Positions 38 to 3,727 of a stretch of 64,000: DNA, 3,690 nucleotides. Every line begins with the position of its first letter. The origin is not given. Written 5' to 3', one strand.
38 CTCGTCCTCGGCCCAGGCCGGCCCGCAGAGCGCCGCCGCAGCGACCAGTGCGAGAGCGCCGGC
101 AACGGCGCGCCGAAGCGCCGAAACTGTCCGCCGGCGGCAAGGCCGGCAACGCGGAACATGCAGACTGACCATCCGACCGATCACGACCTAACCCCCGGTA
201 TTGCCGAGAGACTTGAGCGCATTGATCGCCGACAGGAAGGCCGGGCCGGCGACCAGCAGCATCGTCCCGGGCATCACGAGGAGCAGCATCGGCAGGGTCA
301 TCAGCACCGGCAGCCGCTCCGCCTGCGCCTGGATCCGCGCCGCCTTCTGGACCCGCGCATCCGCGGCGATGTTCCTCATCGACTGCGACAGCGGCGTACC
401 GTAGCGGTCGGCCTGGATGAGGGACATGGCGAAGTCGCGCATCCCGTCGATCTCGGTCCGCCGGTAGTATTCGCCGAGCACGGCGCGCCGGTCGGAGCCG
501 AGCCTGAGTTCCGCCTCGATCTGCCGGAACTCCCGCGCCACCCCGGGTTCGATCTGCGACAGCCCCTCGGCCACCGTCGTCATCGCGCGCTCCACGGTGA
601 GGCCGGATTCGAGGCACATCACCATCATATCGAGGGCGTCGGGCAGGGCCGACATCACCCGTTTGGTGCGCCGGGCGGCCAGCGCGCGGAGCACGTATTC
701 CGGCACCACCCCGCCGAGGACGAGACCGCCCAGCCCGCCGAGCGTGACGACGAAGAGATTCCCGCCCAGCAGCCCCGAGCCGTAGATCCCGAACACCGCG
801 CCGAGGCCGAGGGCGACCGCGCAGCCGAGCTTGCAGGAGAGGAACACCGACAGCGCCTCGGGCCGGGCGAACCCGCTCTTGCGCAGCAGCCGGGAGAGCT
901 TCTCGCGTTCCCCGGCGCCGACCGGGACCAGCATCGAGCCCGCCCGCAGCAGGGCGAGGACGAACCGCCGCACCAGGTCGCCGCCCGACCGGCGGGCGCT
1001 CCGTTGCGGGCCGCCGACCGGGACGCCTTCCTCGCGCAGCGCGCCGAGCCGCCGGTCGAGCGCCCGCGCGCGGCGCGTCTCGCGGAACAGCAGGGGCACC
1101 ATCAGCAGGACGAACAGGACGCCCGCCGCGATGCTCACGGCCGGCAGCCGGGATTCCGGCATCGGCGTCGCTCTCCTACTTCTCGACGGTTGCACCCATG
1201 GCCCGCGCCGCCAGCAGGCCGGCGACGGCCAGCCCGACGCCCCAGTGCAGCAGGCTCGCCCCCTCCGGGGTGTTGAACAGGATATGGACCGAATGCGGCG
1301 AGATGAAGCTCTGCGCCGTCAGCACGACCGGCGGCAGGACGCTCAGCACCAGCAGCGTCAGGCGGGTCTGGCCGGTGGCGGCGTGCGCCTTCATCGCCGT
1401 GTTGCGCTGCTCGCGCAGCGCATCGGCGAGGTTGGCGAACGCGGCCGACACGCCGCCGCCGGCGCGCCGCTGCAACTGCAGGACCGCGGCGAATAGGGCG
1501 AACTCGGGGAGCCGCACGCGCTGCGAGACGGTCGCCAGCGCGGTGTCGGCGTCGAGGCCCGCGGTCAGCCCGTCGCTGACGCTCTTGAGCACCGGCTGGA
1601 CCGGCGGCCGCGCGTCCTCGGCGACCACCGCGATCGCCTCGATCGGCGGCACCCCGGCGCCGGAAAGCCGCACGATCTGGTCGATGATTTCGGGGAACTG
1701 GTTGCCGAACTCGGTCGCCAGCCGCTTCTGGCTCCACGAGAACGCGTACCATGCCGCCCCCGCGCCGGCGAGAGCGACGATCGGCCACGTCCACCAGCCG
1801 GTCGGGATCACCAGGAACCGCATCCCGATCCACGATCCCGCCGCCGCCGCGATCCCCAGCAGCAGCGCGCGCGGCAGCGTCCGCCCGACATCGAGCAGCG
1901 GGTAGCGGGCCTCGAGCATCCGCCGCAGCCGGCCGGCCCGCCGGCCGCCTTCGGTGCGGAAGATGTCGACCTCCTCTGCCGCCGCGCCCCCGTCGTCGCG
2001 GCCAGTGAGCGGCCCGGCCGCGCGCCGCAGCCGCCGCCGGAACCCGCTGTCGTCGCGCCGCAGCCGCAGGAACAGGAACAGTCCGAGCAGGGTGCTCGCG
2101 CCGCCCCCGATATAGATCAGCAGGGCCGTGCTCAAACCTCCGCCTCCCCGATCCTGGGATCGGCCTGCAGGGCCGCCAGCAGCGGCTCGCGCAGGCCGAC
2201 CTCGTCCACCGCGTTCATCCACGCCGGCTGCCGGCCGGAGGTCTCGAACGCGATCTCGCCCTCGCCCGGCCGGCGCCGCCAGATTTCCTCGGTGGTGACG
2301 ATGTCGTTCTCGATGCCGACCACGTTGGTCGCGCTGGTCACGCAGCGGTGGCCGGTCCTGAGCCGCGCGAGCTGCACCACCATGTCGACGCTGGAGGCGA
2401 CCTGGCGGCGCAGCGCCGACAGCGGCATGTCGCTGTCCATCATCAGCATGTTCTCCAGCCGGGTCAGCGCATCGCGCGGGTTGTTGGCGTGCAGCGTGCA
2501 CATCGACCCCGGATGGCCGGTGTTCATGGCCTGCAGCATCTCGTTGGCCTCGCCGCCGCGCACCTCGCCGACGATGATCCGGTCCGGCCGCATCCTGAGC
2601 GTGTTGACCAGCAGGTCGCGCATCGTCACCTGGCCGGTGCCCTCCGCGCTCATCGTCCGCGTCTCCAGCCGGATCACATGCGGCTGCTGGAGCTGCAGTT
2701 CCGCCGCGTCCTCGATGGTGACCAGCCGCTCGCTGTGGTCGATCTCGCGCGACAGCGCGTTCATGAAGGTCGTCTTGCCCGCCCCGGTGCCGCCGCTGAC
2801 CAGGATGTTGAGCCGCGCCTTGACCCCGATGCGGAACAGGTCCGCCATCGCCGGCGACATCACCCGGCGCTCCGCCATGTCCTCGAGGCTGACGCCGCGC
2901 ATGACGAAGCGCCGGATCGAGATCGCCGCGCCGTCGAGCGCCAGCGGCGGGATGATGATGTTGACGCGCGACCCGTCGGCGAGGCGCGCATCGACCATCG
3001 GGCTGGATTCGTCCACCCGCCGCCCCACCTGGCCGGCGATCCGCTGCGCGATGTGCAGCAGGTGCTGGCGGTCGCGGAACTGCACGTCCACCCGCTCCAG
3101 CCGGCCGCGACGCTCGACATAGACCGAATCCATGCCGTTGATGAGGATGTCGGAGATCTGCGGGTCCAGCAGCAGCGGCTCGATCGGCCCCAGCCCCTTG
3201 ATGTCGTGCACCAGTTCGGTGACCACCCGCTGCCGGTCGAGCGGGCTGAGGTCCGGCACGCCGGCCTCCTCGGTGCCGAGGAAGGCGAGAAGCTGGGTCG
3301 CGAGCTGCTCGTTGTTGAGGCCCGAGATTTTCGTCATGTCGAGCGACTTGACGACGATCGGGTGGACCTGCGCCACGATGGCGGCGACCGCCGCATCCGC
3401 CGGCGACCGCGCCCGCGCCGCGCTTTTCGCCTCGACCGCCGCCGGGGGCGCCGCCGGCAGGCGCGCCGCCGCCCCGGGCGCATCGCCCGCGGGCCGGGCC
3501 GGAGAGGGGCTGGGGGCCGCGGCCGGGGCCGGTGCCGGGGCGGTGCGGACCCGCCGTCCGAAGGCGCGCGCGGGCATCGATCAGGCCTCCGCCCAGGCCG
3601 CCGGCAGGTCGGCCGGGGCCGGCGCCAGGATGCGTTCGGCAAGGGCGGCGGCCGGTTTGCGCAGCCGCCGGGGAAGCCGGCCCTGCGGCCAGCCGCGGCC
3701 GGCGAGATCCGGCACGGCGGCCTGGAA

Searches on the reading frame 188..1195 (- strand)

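Call 57: search_protein_families(library=pfam, proteins=[window:188-1195:-], max_evalue=0.00001)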
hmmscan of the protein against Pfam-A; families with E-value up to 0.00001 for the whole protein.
window:188-1195:- (335 aa): 1 family
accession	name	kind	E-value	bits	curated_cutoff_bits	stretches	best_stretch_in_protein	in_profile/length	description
PF00482.28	T2SSF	-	1.2e-19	71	25.2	1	188-315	2-123/125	Type II secretion system (T2SS), protein F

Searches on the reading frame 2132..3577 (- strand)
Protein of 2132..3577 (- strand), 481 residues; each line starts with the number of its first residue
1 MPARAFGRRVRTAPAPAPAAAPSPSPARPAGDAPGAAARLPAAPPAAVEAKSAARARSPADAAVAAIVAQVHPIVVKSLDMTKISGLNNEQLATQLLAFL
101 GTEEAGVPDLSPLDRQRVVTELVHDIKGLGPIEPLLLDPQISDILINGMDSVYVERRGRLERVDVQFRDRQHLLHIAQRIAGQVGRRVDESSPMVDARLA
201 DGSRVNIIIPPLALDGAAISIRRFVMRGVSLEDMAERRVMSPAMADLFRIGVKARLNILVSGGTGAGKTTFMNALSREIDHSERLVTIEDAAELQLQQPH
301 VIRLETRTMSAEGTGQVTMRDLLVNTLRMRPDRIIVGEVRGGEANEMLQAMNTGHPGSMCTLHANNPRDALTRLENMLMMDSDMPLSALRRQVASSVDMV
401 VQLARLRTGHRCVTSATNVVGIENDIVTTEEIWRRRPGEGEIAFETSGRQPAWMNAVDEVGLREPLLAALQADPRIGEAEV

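Call 57: search_protein_families(library=pfam, proteins=[window:2132-3577:-], max_evalue=0.00001)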
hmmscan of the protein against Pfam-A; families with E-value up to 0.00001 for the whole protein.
window:2132-3577:- (481 aa): 1 family
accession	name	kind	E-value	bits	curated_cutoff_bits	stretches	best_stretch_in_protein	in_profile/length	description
PF00437.27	T2SSE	-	8.7e-62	209.3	24.9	1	127-406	3-280/370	Type II/IV secretion system protein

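Call 58: find_homologous_proteins(query=window:2132-3577:-, max_evalue=1e-100)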
Query window:2132-3577:- (481 aa): 7870 proteins with E <= 1e-100 among 8000 candidates; the best 120 are listed.
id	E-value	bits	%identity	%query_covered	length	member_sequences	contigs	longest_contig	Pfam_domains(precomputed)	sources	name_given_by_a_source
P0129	0.0e+0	1029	100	100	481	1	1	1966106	PF00437.27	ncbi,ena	-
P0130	1.0e-248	844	82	100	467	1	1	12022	PF00437.27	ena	-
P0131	5.1e-247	838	88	90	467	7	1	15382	PF00437.27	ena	-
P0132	1.6e-246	837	88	90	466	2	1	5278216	PF00437.27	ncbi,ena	-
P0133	4.7e-245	832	83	100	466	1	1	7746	PF00437.27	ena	-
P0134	1.2e-241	821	81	100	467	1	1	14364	PF00437.27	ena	-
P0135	1.4e-241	821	87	90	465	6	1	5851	PF00437.27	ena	-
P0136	2.4e-241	820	88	88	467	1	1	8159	PF00437.27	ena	-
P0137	1.4e-240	817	79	100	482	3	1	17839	PF00437.27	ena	-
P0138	4.3e-240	816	82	100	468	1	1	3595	PF00437.27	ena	-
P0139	4.5e-240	815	87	90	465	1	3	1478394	PF00437.27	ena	-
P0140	5.8e-240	815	86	93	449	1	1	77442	PF00437.27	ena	-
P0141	8.0e-240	815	81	99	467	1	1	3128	PF00437.27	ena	-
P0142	1.5e-239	814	81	100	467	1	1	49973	PF00437.27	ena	-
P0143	1.9e-239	813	80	100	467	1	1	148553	PF00437.27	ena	-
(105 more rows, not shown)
